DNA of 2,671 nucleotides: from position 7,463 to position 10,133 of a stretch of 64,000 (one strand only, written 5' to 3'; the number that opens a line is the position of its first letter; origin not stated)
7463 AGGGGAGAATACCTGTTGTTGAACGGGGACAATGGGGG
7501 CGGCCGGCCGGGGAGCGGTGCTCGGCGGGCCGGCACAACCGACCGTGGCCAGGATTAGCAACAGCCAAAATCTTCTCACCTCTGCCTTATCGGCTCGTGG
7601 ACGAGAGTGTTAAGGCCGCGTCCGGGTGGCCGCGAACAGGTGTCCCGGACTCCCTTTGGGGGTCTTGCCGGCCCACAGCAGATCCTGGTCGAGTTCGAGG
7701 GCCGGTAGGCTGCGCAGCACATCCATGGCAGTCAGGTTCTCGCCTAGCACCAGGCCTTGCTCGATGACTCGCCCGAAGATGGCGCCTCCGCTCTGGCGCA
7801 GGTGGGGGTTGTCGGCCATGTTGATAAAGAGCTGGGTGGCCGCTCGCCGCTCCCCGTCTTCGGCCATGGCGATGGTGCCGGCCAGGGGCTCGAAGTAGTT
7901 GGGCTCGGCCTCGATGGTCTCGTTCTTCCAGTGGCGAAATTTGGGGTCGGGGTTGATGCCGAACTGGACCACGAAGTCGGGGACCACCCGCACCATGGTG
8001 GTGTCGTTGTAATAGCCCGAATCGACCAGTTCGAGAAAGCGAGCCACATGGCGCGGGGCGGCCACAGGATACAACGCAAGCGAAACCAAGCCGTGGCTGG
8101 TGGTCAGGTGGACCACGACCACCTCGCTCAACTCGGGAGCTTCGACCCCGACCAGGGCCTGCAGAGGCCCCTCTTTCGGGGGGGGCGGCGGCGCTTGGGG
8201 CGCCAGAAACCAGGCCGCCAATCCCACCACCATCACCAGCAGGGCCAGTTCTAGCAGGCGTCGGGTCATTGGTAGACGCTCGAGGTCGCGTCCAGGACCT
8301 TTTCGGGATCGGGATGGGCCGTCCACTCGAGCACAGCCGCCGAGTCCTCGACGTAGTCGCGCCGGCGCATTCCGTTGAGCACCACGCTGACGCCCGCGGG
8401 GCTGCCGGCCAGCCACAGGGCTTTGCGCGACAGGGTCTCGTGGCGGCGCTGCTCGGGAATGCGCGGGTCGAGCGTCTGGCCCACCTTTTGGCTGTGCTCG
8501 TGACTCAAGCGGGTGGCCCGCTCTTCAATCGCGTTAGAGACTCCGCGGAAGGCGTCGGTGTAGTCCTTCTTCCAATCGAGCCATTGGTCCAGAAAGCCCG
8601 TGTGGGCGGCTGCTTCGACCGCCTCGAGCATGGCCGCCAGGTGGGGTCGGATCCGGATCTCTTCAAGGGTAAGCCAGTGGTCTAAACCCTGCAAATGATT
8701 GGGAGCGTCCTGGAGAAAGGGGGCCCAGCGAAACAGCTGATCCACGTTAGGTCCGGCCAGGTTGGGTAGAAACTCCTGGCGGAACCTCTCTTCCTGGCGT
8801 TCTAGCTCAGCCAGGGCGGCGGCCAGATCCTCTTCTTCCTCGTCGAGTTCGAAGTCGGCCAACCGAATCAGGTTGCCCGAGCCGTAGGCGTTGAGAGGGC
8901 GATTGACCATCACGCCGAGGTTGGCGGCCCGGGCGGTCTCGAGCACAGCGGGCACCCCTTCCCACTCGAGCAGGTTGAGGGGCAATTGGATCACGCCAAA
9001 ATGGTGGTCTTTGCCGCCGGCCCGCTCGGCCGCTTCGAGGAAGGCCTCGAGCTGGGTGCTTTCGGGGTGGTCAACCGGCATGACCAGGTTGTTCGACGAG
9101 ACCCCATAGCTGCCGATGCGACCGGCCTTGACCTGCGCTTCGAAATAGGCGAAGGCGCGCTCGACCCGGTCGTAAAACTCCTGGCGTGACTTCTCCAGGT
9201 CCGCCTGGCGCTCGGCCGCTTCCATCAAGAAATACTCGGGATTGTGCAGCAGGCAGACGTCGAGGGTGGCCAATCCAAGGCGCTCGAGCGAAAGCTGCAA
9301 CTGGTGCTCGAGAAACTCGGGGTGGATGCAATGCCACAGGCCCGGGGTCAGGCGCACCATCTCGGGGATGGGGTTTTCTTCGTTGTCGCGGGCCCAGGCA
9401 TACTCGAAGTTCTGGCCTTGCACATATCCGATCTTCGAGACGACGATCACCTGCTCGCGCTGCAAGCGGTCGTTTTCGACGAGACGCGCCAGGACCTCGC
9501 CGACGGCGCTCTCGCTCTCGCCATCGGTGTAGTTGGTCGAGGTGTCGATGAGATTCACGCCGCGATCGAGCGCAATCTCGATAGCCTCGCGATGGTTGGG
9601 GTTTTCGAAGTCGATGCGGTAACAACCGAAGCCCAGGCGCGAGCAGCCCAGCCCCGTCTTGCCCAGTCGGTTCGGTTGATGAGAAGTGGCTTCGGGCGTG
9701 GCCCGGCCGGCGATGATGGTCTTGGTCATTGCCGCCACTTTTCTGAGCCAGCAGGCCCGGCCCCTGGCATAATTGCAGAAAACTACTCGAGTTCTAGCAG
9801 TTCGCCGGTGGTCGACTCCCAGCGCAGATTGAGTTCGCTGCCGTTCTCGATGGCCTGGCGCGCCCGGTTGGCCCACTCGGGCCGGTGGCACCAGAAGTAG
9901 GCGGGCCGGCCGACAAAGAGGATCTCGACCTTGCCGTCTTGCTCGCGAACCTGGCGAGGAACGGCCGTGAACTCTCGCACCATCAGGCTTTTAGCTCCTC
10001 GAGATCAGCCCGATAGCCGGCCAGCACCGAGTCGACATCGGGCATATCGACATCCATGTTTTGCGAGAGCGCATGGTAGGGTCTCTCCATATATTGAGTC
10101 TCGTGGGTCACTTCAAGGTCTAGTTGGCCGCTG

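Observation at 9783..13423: Protein-glutaminase-like deamidase domain on a large cytoplasmic scaffold, coupled to a 66-aa ORF and divergent from a leaderless clostripain-like peptidase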

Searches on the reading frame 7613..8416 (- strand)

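Call 57: search_protein_families(library=pfam, proteins=[window:7613-8416:-], max_evalue=0.001)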
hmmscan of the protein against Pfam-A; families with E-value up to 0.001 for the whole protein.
window:7613-8416:- (268 aa): 1 family
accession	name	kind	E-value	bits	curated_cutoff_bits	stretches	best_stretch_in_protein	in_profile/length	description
PF00160.26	Pro_isomerase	-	2.1e-23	83.7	21.7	1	102-222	2-131/159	Cyclophilin type peptidyl-prolyl cis-trans isomerase/CLD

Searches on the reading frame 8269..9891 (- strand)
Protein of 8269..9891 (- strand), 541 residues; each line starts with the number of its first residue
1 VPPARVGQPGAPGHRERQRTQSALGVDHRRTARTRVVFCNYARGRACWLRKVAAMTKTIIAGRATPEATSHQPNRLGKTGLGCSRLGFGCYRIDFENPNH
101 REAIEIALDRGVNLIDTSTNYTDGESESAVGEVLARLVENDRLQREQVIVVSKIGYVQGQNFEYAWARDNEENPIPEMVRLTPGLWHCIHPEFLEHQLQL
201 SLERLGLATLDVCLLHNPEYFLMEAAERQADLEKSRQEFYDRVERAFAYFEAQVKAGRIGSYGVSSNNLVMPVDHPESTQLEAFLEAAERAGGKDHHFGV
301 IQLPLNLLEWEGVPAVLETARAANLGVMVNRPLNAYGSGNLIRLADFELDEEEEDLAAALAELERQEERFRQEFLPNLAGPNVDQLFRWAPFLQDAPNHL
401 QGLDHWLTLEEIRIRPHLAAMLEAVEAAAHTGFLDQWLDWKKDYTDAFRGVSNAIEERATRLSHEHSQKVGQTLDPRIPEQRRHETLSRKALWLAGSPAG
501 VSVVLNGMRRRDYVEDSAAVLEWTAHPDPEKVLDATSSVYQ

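Call 3: search_protein_families(library=pfam, proteins=[window:8269-9891:-], max_evalue=1)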
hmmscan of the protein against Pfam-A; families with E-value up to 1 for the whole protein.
window:8269-9891:- (541 aa): 2 families
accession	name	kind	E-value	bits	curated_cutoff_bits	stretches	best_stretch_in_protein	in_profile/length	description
PF00248.27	Aldo_ket_red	-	1.7e-21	77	24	1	86-334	2-193/291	Aldo/keto reductase family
PF11693.13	DUF2990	-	0.063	13.9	21.1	1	421-461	2-41/63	Protein of unknown function (DUF2990)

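Call 4: search_protein_families(library=ncbifam, proteins=[window:8269-9891:-], max_evalue=1)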
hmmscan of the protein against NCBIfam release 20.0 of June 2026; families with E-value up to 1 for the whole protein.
window:8269-9891:- (541 aa): 5 families
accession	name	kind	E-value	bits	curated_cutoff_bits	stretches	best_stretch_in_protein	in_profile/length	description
NF049922.1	MethglyxlRedYdjG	equivalog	3.1e-09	36.3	550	1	75-216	5-136/326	NADH-dependent methylglyoxal reductase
TIGR01293.1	Kv_beta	subfamily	6.6e-07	28.7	365.4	1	75-156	5-85/319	voltage-dependent potassium channel subunit beta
NF008598.0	PRK11565.1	equivalog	0.0011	18.1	425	1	84-155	16-78/275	2,5-didehydrogluconate reductase DkgA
NF007912.0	PRK10625.1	equivalog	0.057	12.8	415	1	75-155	5-89/346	NADP(H)-dependent aldo-keto reductase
NF008377.0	PRK11172.1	equivalog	0.092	11.9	327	0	85-154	5-65/267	2,5-didehydrogluconate reductase DkgB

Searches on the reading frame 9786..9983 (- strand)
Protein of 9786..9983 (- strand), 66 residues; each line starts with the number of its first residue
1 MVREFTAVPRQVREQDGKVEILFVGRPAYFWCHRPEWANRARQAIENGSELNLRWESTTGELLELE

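Call 3: search_protein_families(library=pfam, proteins=[window:9786-9983:-], max_evalue=1)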
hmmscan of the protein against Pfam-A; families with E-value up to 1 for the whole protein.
window:9786-9983:- (66 aa): 1 family
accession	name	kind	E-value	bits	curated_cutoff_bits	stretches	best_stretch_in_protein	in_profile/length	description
PF10743.14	Phage_Cox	-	0.012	15.9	27.5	1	25-48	50-73/87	Regulatory phage protein cox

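Call 4: search_protein_families(library=ncbifam, proteins=[window:9786-9983:-], max_evalue=1)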
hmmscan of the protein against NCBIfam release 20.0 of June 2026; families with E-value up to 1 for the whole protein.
window:9786-9983:- (66 aa): 0 families

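Call 16: find_homologous_proteins(query=A1, max_evalue=0.01)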
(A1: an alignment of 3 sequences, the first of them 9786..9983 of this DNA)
Query A1 (3 sequences) (66 aa, profile of the alignment): 5 proteins with E <= 0.01 among 13 candidates.
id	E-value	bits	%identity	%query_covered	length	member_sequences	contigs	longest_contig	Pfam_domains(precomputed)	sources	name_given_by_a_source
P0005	1.1e-31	126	35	98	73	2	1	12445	-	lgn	-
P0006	3.9e-30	121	100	100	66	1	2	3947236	-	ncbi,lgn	ncbi:MAG: hypothetical protein AB7S38_10790 [Vulcanimicrobiota bacterium]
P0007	4.2e-29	118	18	98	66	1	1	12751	-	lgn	-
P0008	7.8e-25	104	86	100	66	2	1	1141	-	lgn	-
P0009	7.7e-22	95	74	98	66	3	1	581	-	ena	-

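Call 17: find_encoding_contigs(protein=P0008, flank=3000, max_places=3)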
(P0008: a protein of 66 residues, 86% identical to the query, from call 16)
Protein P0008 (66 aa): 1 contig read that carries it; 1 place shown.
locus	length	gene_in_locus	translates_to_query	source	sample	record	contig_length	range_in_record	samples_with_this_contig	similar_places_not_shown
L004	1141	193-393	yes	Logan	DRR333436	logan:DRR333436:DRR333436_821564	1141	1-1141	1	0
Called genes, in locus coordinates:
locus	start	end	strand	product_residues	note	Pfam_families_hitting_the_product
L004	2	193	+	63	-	?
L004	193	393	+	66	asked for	-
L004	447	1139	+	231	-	?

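Call 18: find_encoding_contigs(protein=P0009, flank=3000, max_places=3)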
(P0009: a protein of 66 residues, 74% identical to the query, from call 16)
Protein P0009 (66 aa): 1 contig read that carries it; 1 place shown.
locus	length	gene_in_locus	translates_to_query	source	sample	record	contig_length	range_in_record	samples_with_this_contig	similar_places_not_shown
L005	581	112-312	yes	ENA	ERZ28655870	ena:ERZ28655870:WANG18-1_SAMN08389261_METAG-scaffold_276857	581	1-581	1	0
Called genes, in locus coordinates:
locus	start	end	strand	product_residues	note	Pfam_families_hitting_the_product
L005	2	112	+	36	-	?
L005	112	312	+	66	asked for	-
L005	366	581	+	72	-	?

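Call 39: search_solved_structures(query=A6, max_evalue=10, show_alignments=3)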
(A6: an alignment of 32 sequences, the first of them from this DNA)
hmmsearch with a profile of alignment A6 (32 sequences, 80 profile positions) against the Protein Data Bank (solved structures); distinct sequences matched with E-value up to 10: 12.
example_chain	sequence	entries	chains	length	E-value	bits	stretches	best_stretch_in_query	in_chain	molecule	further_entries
3a56_A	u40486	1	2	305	1.3e-05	28.2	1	18-79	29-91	Protein-glutaminase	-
3a54_A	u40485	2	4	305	7e-05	25.8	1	18-79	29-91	Protein-glutaminase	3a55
7v5c_A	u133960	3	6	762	0.11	15.6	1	7-63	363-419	ABC-type oligopeptide transporter ABCB9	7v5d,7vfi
8z3i_A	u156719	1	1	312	0.14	15.3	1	46-77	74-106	Protein glutaminase domain-containing protein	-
4l6e_A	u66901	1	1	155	0.23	14.5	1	21-51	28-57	E3 SUMO-protein ligase RanBP2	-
7mnz_B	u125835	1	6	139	0.32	14.1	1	21-51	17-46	E3 SUMO-protein ligase RanBP2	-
7r5j_00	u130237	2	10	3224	0.55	13.3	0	21-51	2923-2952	E3 SUMO-protein ligase RanBP2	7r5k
2mgq_A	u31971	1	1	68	0.82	12.8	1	13-45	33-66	Homeobox protein ceh-37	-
1r0u_A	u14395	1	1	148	0.85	12.7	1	5-44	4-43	protein ywiB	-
9vy3_A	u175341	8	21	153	2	11.5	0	58-76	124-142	Propeptide, PepSY amd peptidase M4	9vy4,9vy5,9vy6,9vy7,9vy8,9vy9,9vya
4tx2_B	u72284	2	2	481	2.1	11.5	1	14-44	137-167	Non-ribosomal peptide synthetase | Peptide synthetase, module 7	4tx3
7sq3_A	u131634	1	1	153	4.7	10.3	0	48-68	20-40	Designed trefoil knot protein, variant 1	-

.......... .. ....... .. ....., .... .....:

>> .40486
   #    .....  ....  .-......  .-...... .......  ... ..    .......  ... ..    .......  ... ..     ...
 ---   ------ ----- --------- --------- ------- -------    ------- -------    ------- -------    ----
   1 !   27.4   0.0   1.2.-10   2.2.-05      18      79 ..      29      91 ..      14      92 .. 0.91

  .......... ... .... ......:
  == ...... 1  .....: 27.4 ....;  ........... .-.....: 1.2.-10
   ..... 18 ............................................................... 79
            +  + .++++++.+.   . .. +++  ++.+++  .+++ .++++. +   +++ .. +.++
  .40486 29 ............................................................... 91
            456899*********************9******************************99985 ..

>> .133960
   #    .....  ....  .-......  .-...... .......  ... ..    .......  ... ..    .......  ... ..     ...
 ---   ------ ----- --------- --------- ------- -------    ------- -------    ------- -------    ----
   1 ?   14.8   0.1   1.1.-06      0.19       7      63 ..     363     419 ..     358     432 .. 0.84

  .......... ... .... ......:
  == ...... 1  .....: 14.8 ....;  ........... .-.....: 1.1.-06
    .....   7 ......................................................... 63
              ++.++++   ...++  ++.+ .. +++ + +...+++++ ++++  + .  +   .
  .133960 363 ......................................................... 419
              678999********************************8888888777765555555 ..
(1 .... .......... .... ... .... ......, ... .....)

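Call 48: predict_structure(alignment_id=A7)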
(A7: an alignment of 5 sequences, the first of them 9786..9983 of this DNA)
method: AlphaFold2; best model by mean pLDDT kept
length: 66 residues; sequences in the alignment: 5
mean_pLDDT: 93.1   pTM: 0.77
mean pLDDT of the five models: 93.1, 88.0, 87.9, 87.1, 84.7
residues with pLDDT >= 90: 58; 70-90: 8; 50-70: 0; < 50: 0
segments of 3 or more residues with pLDDT < 50: none
pLDDT, mean of each block of 10 residues (from residue 1): 94 93 87 94 95 94 95
secondary structure, 60 per line:
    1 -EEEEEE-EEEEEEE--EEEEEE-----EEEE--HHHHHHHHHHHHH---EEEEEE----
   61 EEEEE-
elements in order: E2-7 E9-15 E18-23 E29-32 H35-47 E51-56 E61-65

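Call 52: fold_search(model_id=the predicted structure, library=pdb)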
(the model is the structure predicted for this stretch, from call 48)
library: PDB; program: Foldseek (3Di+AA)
matches with E <= 10: 722; with E <= 0.001: 2
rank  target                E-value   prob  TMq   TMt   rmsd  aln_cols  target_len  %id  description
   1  3a54_A                4.1e-04  1.00  0.81  0.22   2.2        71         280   18  Crystal structure of the A47Q1 mutant of pro-protein-glutaminase (released 2010-08-11)
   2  3a56_B                8.1e-04  1.00  0.81  0.22   2.0        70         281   18  Crystal structure of pro- protein-glutaminase (released 2010-08-11)
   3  3a56_A                1.1e-03  1.00  0.81  0.21   2.1        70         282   18  Crystal structure of pro- protein-glutaminase (released 2010-08-11)
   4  2wv6_F                1.6e-02  1.00  0.61  0.47   3.8        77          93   22  Crystal structure of the cholera toxin-like B-subunit from Citrobacter freundii to 1.9 angstrom (released 2009-10-27)
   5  6x6h_D                2.3e-02  1.00  0.64  0.62   2.8        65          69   12  Structure of Shiga toxin 2 with a C-terminal peptide of ribosomal P stalk proteins (released 2020-09-09)
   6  8bwv_B                2.7e-02  1.00  0.74  0.62   4.1        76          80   18  Crystal Structure of SilF Cu(I) (released 2024-01-24)
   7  4p2c_B                3.7e-02  1.00  0.65  0.63   2.8        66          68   14  Complex of Shiga toxin 2e with a neutralizing single-domain antibody (released 2014-07-30)
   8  7d6q_B                4.0e-02  1.00  0.64  0.63   2.9        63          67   13  Crystal structure of the Stx2a (released 2021-04-14)
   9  7d6r_B                4.2e-02  1.00  0.64  0.61   2.8        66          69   12  Crystal structure of the Stx2a complexed with MMA betaAla peptide (released 2021-04-14)
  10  8bhu_BBB              5.5e-02  1.00  0.71  0.60   3.9        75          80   17  Crystal Structure of SilF (Ag(I) form (released 2023-11-15)
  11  8bhu_AAA              5.5e-02  1.00  0.69  0.61   4.1        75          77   19  Crystal Structure of SilF (Ag(I) form (released 2023-11-15)
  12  8bbz_AAA              5.5e-02  1.00  0.70  0.60   3.7        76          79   13  Crystal Structure of SilF (apo form) (released 2023-10-25)
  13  6u3u_C                6.2e-02  0.99  0.63  0.60   2.8        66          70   11  Crystal Structure of Shiga Toxin 2K (released 2020-07-01)
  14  2bos_A                7.5e-02  0.99  0.65  0.63   2.7        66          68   15  A MUTANT SHIGA-LIKE TOXIN IIE BOUND TO ITS RECEPTOR (released 1999-10-20)
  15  3mxg_A                7.5e-02  0.99  0.64  0.61   2.8        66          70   14  Structure of Shiga Toxin type 2 (Stx2) B Pentamer Mutant Q40L (released 2011-01-12)
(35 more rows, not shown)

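Call 67: search_protein_families(library=padloc, proteins=[window:9786-9983:-], max_evalue=0.1)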
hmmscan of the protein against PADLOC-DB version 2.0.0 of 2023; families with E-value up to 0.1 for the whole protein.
window:9786-9983:- (66 aa): 0 families

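Call 76: search_protein_families(library=pfam, alignment_id=A6, max_evalue=0.01)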
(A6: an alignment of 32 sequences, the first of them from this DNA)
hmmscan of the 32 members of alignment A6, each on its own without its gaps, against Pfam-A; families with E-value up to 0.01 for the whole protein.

A. member 1, seq(66 aa): 0 families

B. families by the number of members that match (of 32 scanned): 1 family
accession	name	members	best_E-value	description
PF23377.1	Beta-prop_IFT122_2nd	1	0.00018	IFT122 second beta-propeller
